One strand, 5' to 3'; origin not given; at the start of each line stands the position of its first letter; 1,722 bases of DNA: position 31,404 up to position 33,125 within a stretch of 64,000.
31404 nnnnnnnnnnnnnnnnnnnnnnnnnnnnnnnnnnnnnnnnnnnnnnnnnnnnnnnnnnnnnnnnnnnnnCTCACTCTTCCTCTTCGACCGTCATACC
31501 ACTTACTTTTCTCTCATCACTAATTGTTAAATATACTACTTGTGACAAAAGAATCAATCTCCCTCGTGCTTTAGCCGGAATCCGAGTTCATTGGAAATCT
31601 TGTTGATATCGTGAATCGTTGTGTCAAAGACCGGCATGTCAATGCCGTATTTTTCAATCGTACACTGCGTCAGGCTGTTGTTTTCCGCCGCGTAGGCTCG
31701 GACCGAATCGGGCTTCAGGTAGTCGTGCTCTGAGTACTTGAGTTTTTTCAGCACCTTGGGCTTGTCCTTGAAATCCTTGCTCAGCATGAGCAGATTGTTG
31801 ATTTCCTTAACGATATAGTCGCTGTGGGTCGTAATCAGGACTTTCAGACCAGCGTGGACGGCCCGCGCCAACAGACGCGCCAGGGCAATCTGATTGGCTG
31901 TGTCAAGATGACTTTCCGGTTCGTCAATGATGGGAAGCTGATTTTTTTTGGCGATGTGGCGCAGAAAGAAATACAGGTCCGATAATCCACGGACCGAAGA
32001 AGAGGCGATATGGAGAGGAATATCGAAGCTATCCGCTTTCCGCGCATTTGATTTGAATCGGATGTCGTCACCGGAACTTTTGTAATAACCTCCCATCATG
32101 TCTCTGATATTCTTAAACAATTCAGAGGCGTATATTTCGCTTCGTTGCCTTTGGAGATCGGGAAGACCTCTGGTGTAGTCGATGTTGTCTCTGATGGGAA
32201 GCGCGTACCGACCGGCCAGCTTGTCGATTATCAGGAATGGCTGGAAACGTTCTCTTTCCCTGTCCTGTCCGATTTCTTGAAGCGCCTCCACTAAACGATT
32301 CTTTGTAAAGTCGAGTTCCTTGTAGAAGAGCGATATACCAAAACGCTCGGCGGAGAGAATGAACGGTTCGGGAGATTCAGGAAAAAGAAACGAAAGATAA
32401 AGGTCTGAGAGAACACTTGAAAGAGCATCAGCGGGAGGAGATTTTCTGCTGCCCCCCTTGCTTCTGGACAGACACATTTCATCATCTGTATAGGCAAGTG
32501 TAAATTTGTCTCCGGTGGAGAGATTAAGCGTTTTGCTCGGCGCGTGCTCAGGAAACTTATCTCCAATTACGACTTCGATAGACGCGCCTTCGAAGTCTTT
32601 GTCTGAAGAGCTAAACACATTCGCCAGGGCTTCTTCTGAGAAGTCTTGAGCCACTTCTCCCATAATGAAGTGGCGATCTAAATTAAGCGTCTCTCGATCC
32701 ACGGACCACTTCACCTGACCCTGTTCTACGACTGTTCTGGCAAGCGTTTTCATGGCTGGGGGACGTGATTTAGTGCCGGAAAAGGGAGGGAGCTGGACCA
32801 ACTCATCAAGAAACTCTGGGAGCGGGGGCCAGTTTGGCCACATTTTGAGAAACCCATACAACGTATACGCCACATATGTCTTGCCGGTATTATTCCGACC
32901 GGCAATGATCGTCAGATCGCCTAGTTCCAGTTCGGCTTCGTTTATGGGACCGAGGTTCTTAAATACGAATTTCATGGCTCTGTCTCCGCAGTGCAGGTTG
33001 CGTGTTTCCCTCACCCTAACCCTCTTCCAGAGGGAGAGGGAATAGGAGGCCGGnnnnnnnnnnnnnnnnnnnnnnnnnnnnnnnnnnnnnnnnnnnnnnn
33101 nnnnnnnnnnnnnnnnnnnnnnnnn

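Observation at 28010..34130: Intact ATPase plus small nuclease-like pair embedded in a heavily decayed Type III R-M locus: candidate defence module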

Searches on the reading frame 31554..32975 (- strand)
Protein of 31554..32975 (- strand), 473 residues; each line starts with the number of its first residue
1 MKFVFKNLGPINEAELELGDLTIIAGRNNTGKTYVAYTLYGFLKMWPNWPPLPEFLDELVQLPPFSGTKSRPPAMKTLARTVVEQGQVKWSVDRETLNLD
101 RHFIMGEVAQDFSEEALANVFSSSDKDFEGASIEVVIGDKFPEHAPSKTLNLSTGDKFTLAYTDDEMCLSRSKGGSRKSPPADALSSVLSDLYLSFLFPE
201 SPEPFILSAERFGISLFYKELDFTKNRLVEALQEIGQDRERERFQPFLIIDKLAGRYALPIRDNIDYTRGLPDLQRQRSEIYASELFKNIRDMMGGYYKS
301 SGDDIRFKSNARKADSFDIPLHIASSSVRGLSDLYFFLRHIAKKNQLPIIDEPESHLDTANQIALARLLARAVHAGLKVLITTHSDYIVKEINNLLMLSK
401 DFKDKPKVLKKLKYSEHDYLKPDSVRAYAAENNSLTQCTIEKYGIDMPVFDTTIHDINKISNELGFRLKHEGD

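Call 3: search_protein_families(library=pfam, proteins=[window:31554-32975:-], max_evalue=0.1)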
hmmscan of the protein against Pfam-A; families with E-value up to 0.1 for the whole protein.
window:31554-32975:- (473 aa): 4 families
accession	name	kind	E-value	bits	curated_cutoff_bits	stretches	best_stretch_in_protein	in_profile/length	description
PF13175.12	AAA_15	-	3.8e-20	73.3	32.1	1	6-389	9-374/374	AAA ATPase domain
PF13304.12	AAA_21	-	7.1e-11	43.2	27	1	258-389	166-303/304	AAA domain, putative AbiEii toxin, Type IV TA system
PF02463.25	SMC_N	-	0.00049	20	40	1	342-399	156-212/220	RecF/RecN/SMC N terminal domain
PF21547.3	TTI1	-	0.041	14.2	27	0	353-411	11-69/90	TELO2-interacting protein 1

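Call 4: search_protein_families(library=padloc, proteins=[window:31554-32975:-], max_evalue=0.1)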
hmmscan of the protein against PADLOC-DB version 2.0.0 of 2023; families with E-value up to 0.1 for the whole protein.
window:31554-32975:- (473 aa): 86 families (the best 25 are shown)
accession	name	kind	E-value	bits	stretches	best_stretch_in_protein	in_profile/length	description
PDLC04033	PD-T4-4_A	-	6.2e-110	366.5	2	101-467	80-457/460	-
PDLC04664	PDC-M47A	-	1.6e-90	302.3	2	80-464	60-456/461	-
PDLC04032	PD-T4-4_A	-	2e-69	232.8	1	1-470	1-471/474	-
PDLC02979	AriA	-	1.1e-21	76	1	3-389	6-373/373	-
PDLC03878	NsnB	-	1.8e-19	68.7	2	341-405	233-296/345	-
PDLC02980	AriA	-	1.1e-14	53.1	1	21-389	1-303/304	-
PDLC04214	HEC-02A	-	6.9e-12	43.3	2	278-393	173-286/338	-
PDLC02914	ATPase-Toprim_I-B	-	5.6e-11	40.3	1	338-397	196-258/443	-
PDLC04710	PDC-M56A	-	2.2e-09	34.8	2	2-35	3-36/382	-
PDLC04213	HEC-02A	-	4.1e-09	34.4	1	276-394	166-281/337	-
PDLC04140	mad8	-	1.5e-08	32.5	1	13-386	21-234/314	mads_8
PDLC04707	PDC-M55A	-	3.8e-08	30.8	2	343-388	302-348/421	-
PDLC00096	GajA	-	4.1e-08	30.4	1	346-419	290-369/630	AAA ATPase domain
PDLC00082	GajA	-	4.2e-08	30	1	347-393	375-424/694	AAA ATPase domain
PDLC04146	HEC-02B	-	4.5e-08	30.5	1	285-412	181-305/344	-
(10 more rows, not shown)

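Call 5: search_protein_families(library=ncbifam, proteins=[window:31554-32975:-], max_evalue=0.1)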
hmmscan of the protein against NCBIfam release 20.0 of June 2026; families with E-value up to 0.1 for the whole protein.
window:31554-32975:- (473 aa): 30 families (the best 25 are shown)
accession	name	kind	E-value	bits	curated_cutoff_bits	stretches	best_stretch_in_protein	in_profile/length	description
NF040873.1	AztA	equivalog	3.3e-06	26.8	220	1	337-396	130-189/191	zinc ABC transporter ATP-binding protein AztA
TIGR01189.1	ccmA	equivalog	6.2e-06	26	131.6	1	342-395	143-196/198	heme ABC exporter ATP-binding protein CcmA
NF010061.0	PRK13538.1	equivalog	1.8e-05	24.4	195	1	341-390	148-197/211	cytochrome c biogenesis heme-transporting ATPase CcmA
NF002981.0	PRK03695.1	equivalog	2.3e-05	23.9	281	1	340-385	151-196/253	vitamin B12 ABC transporter ATP-binding protein BtuD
TIGR03608.1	L_ocin_972_ABC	subfamily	2.4e-05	23.9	254.85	1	339-397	147-205/206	putative bacteriocin export ABC transporter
TIGR02673.1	FtsE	equivalog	2.6e-05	24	264.85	1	339-394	150-205/214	cell division ATP-binding protein FtsE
TIGR01842.1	type_I_sec_PrtD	subfamily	3.5e-05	22.5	510.15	1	346-400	474-528/544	type I secretion system permease/ATPase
TIGR01166.1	cbiO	subfamily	5.7e-05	22.7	211.8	1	341-384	142-185/190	cobalt ABC transporter, ATP-binding protein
TIGR02857.1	CydD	equivalog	0.00014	21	435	1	339-397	471-528/529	thiol reductant ABC exporter subunit CydD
NF010068.0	PRK13548.1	equivalog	0.00031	19.9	261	1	342-384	159-201/261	heme ABC transporter ATP-binding protein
TIGR03873.1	F420-0_ABC_ATP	hypoth_equivalog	0.00043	19.6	372.4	1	339-385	150-196/256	putative F420-0 ABC transporter ATP-binding protein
NF038234.1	retron_eff_Eco8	equivalog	0.001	17.8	250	0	349-393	277-329/679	retron Eco8 family effector endonuclease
TIGR02868.1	CydC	equivalog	0.001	17.8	329.05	1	339-385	484-529/530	thiol reductant ABC exporter subunit CydC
NF009945.0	PRK13409.1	equivalog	0.0017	17.1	469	1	341-398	469-527/592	ribosome biogenesis/translation initiation ATPase RLI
NF000355.4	ribo_prot_ABC_F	equivalog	0.0029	16.5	380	1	339-394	442-494/499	ribosomal protection-like ABC-F family protein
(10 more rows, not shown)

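Call 12: find_encoding_contigs(protein=window:31554-32975:-, flank=10000, max_places=6)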
Protein window:31554-32975:- (473 aa): no gene with exactly this product is on record in the collection.

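Call 37: search_dna_similar(query=window:31557-32975:-, collection=plasmids, mode=protein, max_rows=25)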
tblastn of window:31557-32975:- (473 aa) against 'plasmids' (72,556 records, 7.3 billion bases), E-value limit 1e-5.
Records with a match: 34; places in all: 35; records where one place covers at least 80% of the query: 20.
Best place of each record, by identity: <60% 34.
By first word of the organism name: Klebsiella 12; Enterococcus 10; Escherichia 9; Bernardetia 1; Annamia 1; Serratia 1.
By predicted mobility (MOB-suite, as given by PLSDB): non-mobilizable 17; conjugative 14; mobilizable 3.
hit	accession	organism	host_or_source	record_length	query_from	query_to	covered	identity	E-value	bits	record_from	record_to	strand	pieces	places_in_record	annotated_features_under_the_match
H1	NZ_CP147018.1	Bernardetia sp. Wsw4-3y2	Red alga,Red algae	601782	1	465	98%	33.3%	4e-56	208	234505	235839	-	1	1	AAA family ATPase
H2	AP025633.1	Annamia dubia NIES-4383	-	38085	1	460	97%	31.1%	5e-56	208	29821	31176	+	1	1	hypothetical protein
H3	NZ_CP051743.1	Escherichia coli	Homo sapiens,whole organism,rectal swab ...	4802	1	462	98%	29.1%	1e-40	163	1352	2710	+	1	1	AAA family ATPase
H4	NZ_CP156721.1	Escherichia coli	Homo sapiens,drainage fluid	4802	1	462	98%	29.1%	1e-40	163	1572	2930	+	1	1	AAA family ATPase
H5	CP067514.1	Klebsiella pneumoniae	Homo sapiens,other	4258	1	457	97%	26.1%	2e-36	150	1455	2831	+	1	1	AAA family ATPase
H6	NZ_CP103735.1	Klebsiella pneumoniae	Homo sapiens,blood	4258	1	457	97%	26.1%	2e-36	150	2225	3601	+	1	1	AAA family ATPase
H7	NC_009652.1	Klebsiella pneumoniae subsp. pneumoniae MGH 78578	-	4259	1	457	97%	26.1%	2e-36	150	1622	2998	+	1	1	AAA family ATPase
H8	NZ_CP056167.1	Escherichia marmotae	culture,Freshwater sample from upstream ...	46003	1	457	97%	26.1%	4e-30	131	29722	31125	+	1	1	AAA family ATPase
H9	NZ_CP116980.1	Escherichia coli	Sus scrofa,whole genome,feces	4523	1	457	97%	25.8%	3e-33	140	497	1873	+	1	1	AAA family ATPase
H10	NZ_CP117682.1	Escherichia albertii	whole organism,bird (unidentified ...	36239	1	457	97%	25.8%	2e-28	126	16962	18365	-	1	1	AAA family ATPase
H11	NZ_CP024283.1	Escherichia albertii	-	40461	1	457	97%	25.8%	2e-28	126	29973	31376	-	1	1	AAA family ATPase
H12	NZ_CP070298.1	Escherichia albertii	Shanxi,Poultry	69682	1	457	97%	25.7%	9e-28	124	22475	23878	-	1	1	AAA family ATPase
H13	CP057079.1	Escherichia coli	culture,Pooled pig faecal samples ...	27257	1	457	97%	25.7%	1e-27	124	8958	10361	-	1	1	AAA family ATPase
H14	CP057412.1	Escherichia coli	culture,Pooled pig faecal samples ...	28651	1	457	97%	25.7%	1e-27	124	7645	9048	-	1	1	AAA family ATPase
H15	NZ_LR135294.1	Enterococcus faecium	-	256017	4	397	83%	26.0%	3e-20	102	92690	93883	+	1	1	AAA family ATPase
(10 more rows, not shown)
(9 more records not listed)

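Call 38: get_annotated_region(hit=H3, flank=3000)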
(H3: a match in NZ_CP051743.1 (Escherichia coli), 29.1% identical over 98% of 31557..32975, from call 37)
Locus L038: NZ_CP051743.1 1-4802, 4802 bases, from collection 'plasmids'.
description: Escherichia coli strain SCU-105 plasmid pSCU-105-5, complete sequence
organism: Escherichia coli (NCBI taxid 562)
taxonomy: Bacteria; Pseudomonadota; Gammaproteobacteria; Enterobacterales; Enterobacteriaceae; Escherichia; Escherichia coli
host: -; source: Homo sapiens,whole organism,rectal swab from healthy college student; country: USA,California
typing (MOB-suite, as given by PLSDB): non-mobilizable; replicon Col(MG828),rep_cluster_2373
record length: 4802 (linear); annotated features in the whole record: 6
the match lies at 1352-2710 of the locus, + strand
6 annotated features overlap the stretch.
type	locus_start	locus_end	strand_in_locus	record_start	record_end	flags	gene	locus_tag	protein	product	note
CDS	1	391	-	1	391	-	-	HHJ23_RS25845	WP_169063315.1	helix-turn-helix domain-containing protein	-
CDS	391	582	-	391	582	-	-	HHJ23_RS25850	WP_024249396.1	Rop family plasmid primer RNA-binding protein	-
CDS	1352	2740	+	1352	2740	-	-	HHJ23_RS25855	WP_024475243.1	AAA family ATPase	-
CDS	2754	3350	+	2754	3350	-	-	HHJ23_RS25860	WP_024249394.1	hypothetical protein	-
CDS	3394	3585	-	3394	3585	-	-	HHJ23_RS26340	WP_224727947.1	hypothetical protein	-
CDS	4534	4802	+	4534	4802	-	-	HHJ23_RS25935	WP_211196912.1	hypothetical protein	-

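Call 39: get_annotated_region(hit=H1, flank=7000)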
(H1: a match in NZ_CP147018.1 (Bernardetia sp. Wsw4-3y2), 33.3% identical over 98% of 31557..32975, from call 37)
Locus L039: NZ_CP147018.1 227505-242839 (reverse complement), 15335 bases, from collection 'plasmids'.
description: Bernardetia sp. Wsw4-3y2 plasmid plasmd1, complete sequence
organism: Bernardetia sp. Wsw4-3y2 (NCBI taxid 3127471)
taxonomy: Bacteria; Bacteroidota; Cytophagia; Cytophagales; Bernardetiaceae; Bernardetia; Bernardetia sp. Wsw4-3y2
host: -; source: Red alga,Red algae; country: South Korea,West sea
typing (MOB-suite, as given by PLSDB): non-mobilizable
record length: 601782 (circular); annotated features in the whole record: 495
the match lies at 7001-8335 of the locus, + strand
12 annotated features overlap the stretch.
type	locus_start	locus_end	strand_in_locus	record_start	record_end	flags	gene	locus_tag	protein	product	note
CDS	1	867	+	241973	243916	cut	thrS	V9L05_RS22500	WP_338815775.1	threonine--tRNA ligase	GO:0006435 - threonyl-tRNA aminoacylation [Evidence IEA]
CDS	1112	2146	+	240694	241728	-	-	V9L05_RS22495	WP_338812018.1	ISAs1 family transposase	-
CDS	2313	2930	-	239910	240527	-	-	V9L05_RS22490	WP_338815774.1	transposase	GO:0006313 - DNA transposition [Evidence IEA]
CDS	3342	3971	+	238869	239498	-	-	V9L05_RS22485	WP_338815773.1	GNAT family N-acetyltransferase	-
CDS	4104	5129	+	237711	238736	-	thiL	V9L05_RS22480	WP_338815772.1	thiamine-phosphate kinase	GO:0009228 - thiamine biosynthetic process [Evidence IEA]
CDS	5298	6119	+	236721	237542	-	panB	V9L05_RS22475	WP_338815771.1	3-methyl-2-oxobutanoate hydroxymethyltransferase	GO:0015940 - pantothenate biosynthetic process [Evidence IEA]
CDS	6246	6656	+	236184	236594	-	-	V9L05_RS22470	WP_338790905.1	STAS/SEC14 domain-containing protein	-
CDS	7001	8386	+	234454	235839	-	-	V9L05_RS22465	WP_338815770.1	AAA family ATPase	-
CDS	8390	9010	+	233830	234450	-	-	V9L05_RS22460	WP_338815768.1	hypothetical protein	-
CDS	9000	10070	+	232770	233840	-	-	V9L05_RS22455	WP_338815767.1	aminopeptidase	-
CDS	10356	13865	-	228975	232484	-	-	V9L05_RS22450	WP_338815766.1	GMC oxidoreductase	-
CDS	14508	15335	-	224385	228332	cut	-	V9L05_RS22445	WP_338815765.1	two-component regulator propeller domain-containing protein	-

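Call 40: get_annotated_region(hit=H8, flank=5000)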
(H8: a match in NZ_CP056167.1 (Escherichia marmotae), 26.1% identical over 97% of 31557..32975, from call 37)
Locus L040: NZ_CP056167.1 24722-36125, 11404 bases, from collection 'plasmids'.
description: Escherichia marmotae strain RHBSTW-00777 plasmid pRHBSTW-00777_3, complete sequence
organism: Escherichia marmotae (NCBI taxid 1499973)
taxonomy: Bacteria; Pseudomonadota; Gammaproteobacteria; Enterobacterales; Enterobacteriaceae; Escherichia; Escherichia marmotae
host: -; source: culture,Freshwater sample from upstream of wastewater treatment plant; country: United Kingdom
typing (MOB-suite, as given by PLSDB): conjugative; replicon IncX4; relaxase MOBP; mating-pair formation MPF_T
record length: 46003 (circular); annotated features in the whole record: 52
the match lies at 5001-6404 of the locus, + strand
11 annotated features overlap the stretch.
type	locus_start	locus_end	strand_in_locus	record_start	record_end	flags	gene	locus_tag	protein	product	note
CDS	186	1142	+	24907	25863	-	-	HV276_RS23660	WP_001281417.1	Abi family protein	-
CDS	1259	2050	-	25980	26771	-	-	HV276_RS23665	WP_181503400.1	malate dehydrogenase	-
CDS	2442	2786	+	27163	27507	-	-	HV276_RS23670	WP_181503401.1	hypothetical protein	-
CDS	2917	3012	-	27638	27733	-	dqlB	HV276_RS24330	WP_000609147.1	DinQ-like type I toxin DqlB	-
CDS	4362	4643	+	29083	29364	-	-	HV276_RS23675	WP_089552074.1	hypothetical protein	-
CDS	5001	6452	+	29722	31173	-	-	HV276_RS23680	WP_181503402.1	AAA family ATPase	-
CDS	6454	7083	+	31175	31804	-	-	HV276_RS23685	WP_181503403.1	hypothetical protein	-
CDS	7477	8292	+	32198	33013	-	-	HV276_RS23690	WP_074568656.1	tyrosine-type recombinase/integrase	GO:0015074 - DNA integration [Evidence IEA]; GO:0006310 - DNA recombination [Evidence IEA]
CDS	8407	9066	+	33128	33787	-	-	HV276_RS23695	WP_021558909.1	division plane positioning ATPase MipZ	-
CDS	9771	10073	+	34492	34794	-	-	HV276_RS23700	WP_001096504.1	hypothetical protein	-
CDS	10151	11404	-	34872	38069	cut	-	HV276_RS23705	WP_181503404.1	LPD7 domain-containing protein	-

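Call 41: search_protein_families(library=padloc, proteins=[L038:1352-2740:+, L038:2754-3350:+, L039:7001-8386:+, L039:8390-9010:+, L040:5001-6452:+, L040:6454-7083:+], max_evalue=0.00001)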
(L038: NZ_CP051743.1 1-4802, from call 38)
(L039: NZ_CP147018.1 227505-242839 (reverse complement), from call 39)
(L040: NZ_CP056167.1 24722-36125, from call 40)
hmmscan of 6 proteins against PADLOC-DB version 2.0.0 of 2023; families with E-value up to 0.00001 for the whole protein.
L038:1352-2740:+ (462 aa): 44 families (the best 25 are shown)
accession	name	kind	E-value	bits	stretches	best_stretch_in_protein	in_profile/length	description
PDLC04032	PD-T4-4_A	-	3.2e-123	410.2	1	1-459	1-469/474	-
PDLC04033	PD-T4-4_A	-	2.9e-109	364.3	1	1-456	1-455/460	-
PDLC04664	PDC-M47A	-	6.3e-92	306.9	1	1-426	1-413/461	-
PDLC02979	AriA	-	1.6e-28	98.5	1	2-381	5-373/373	-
PDLC03878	NsnB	-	2.5e-18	65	1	2-430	4-328/345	-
PDLC04214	HEC-02A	-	1.4e-16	58.7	1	273-385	175-286/338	-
PDLC02980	AriA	-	1e-15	56.5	1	21-381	1-303/304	-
PDLC04213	HEC-02A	-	1.8e-15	55.4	1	265-388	168-283/337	-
PDLC02358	Old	-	1.4e-13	48.5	1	338-387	286-335/578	Old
PDLC04710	PDC-M56A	-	4.5e-12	43.7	1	337-452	241-352/382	-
PDLC04146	HEC-02B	-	2.2e-11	41.4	1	318-393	219-295/344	-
PDLC02915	ATPase-Toprim_I-B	-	4.3e-11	40.3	1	339-388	258-306/623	-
PDLC02914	ATPase-Toprim_I-B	-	4.9e-11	40.5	1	318-387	185-254/443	-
PDLC04177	HEC-01A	-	1.8e-10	38.4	1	301-387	263-346/393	-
PDLC00289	PtuA1|PtuA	-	2.3e-10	38.1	1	286-389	201-301/404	AAA ATPase domain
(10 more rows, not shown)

L038:2754-3350:+ (198 aa): 3 families
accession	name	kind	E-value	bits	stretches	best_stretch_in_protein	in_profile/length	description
PDLC04035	PD-T4-4_B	-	1.1e-43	147.3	1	1-170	1-167/206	-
PDLC04034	PD-T4-4_B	-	3.3e-10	38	1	23-173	24-163/190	-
PDLC04037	PD-T4-4_B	-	1.1e-06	26.5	1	2-182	6-171/190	-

L039:7001-8386:+ (461 aa): 41 families (the best 25 are shown)
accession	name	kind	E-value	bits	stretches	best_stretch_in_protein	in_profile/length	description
PDLC04033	PD-T4-4_A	-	1.9e-99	331.9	1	1-444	1-454/460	-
PDLC04664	PDC-M47A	-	1.2e-87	292.8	1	1-409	1-412/461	-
PDLC04032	PD-T4-4_A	-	1.3e-68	230.1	1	1-451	1-472/474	-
PDLC02979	AriA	-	9.2e-28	96.1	1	2-363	5-373/373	-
PDLC03878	NsnB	-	5.8e-20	70.3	1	3-383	5-300/345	-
PDLC02980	AriA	-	1.2e-19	69.4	1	21-363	1-303/304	-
PDLC04214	HEC-02A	-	2.7e-14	51.2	1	257-367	175-286/338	-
PDLC02358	Old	-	2.7e-14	50.9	1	313-395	279-363/578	Old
PDLC04213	HEC-02A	-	2.1e-13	48.5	1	239-367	154-280/337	-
PDLC04710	PDC-M56A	-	2.5e-13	47.8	2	315-392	237-314/382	-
PDLC04146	HEC-02B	-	1e-11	42.5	1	317-380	238-299/344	-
PDLC00265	PtuA1|PtuA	-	5.8e-11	40.2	1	21-368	32-377/479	AAA ATPase domain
PDLC04177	HEC-01A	-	1.7e-10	38.5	1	203-368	185-345/393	-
PDLC00075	GajA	-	2.1e-10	37.8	1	301-367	252-314/536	AAA ATPase domain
PDLC02335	AbiLi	-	3.9e-10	37.3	1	2-369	52-247/326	AbiLi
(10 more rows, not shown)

L039:8390-9010:+ (206 aa): 6 families
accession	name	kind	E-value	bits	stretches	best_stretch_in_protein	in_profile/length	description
PDLC04035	PD-T4-4_B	-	1.1e-12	46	1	4-126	2-139/206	-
PDLC04034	PD-T4-4_B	-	6e-12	43.7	1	21-145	21-149/190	-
PDLC04668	PDC-M47B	-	7.3e-10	36.9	1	7-173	7-173/186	-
PDLC04665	PDC-M47B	-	2.3e-09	35.2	1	27-134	31-136/202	-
PDLC04666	PDC-M47B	-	2e-08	32.3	1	25-148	10-134/174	-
PDLC04037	PD-T4-4_B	-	1.3e-06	26.3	1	5-141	7-146/190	-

L040:5001-6452:+ (483 aa): 52 families (the best 25 are shown)
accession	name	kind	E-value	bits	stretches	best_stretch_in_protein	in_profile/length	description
PDLC04032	PD-T4-4_A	-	1.3e-262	869.9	1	1-482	1-473/474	-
PDLC04033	PD-T4-4_A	-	6.6e-90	300.5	1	1-476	1-455/460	-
PDLC04664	PDC-M47A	-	3.8e-68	228.5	1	1-454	1-421/461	-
PDLC04214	HEC-02A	-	1.6e-18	65.1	1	287-405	170-286/338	-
PDLC04213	HEC-02A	-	2.3e-18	64.9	1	280-407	158-282/337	-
PDLC03878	NsnB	-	3.9e-18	64.3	1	2-448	4-326/345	-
PDLC02979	AriA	-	9.2e-18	63.2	1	2-401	5-373/373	-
PDLC02980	AriA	-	1.4e-15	56.1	1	21-401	1-303/304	-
PDLC00285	PtuA1|PtuA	-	2.6e-12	44.7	1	337-407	264-336/432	AAA ATPase domain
PDLC02358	Old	-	3.4e-12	44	1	359-405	287-333/578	Old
PDLC04146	HEC-02B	-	1.2e-11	42.2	1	283-410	171-292/344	-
PDLC00265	PtuA1|PtuA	-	8.2e-11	39.7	1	14-407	25-378/479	AAA ATPase domain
PDLC02335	AbiLi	-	1e-10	39.2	1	15-402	72-242/326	AbiLi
PDLC04562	PDC-M29A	-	1.9e-10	38.6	1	361-428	276-347/410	-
PDLC00289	PtuA1|PtuA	-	2.7e-10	37.9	1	335-409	227-300/404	AAA ATPase domain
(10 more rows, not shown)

L040:6454-7083:+ (209 aa): 4 families
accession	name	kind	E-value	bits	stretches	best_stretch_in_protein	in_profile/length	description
PDLC04035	PD-T4-4_B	-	3.1e-108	358.1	1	1-208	1-205/206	-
PDLC04034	PD-T4-4_B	-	4.7e-13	47.3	1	24-148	23-137/190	-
PDLC04037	PD-T4-4_B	-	1.8e-09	35.7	1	1-163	1-151/190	-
PDLC04668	PDC-M47B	-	8e-06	23.7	0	39-144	37-130/186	-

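Call 73: find_homologous_proteins(query=window:31557-32975:-, max_evalue=1e-20)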
Query window:31557-32975:- (473 aa): 2112 proteins with E <= 1e-20 among 8000 candidates; the best 120 are listed.
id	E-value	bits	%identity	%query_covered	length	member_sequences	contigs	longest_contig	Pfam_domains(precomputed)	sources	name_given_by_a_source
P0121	0.0e+0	1068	100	100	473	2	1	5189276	PF13175.13,PF13304.13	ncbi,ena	-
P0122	3.1e-255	865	82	100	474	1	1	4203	PF13175.13,PF13304.13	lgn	-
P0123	1.4e-252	857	81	100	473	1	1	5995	PF13175.13,PF02463.26,PF13304.13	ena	-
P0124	6.0e-242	822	79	100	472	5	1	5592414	PF13175.13,PF13304.13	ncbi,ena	-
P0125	2.5e-237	806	78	100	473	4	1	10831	PF13175.13,PF02463.26,PF13304.13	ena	-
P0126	9.4e-231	785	76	100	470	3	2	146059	PF13175.13,PF13304.13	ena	-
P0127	2.1e-226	770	75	100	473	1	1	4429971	PF13175.13,PF13304.13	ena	-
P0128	1.3e-223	761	73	100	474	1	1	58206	PF13175.13,PF13304.13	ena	-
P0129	2.9e-222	757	72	100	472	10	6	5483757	PF13175.13,PF13304.13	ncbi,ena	-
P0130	7.2e-222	755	72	100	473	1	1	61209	PF13175.13,PF13304.13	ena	-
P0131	1.7e-220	751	73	100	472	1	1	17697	PF13175.13,PF13304.13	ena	-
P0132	1.2e-219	748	72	100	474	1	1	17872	PF13175.13,PF13304.13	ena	-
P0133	1.8e-217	741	72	100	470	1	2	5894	PF13175.13,PF13304.13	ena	-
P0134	1.4e-216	738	72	100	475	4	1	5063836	PF13175.13,PF13304.13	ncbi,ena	-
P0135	2.8e-216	737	71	100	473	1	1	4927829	PF13175.13,PF13304.13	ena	-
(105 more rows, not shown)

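Call 74: find_encoding_contigs(protein=P0121, flank=10000, max_places=2)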
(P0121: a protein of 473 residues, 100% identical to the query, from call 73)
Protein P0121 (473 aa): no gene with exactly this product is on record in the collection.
